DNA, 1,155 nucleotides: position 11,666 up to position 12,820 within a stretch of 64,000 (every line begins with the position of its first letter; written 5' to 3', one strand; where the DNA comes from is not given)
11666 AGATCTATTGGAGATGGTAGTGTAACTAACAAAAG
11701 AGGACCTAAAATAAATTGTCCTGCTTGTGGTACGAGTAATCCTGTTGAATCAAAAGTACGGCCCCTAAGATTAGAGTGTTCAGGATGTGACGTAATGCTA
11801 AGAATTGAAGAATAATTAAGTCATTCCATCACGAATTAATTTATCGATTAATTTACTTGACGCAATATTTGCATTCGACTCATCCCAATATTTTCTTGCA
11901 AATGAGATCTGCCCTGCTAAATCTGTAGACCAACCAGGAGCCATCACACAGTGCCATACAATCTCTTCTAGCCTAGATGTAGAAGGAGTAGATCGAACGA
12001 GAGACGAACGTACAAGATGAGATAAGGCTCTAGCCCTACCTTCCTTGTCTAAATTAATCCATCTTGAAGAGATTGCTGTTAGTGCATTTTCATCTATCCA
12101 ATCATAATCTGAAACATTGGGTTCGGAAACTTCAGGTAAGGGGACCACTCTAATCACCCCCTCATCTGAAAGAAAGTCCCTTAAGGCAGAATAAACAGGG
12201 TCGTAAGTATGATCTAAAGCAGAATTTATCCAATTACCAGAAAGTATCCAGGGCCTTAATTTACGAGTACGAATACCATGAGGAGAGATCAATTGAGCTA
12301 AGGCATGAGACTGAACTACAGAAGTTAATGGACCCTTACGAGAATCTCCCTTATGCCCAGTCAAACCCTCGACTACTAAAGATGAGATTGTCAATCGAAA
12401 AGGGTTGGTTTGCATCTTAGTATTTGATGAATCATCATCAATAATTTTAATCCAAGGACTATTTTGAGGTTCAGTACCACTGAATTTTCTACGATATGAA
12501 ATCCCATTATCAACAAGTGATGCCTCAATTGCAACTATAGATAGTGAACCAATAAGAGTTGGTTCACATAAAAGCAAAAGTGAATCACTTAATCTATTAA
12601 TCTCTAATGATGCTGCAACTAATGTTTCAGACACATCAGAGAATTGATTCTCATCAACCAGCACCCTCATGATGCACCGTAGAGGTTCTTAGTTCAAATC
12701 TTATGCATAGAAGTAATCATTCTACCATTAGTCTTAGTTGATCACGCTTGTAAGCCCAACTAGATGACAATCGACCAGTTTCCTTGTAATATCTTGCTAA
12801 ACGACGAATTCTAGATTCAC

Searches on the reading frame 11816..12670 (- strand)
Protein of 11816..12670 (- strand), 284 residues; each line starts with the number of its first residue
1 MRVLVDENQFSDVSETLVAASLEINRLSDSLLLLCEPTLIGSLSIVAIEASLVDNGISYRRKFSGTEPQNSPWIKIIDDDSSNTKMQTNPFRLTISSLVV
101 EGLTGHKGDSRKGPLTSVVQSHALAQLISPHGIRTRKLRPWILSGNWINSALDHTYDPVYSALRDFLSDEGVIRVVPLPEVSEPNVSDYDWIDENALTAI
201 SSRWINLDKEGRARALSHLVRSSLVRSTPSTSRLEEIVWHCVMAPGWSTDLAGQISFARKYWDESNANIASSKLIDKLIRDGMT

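Call 6: search_protein_families(library=pfam, proteins=[window:11816-12670:-], max_evalue=0.001)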
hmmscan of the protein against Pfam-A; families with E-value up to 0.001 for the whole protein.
window:11816-12670:- (284 aa): 1 family
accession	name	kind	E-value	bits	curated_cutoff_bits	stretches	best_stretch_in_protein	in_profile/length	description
PF18478.7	PIN_10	-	0.00027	21.4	26.2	0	156-205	9-54/84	PIN like domain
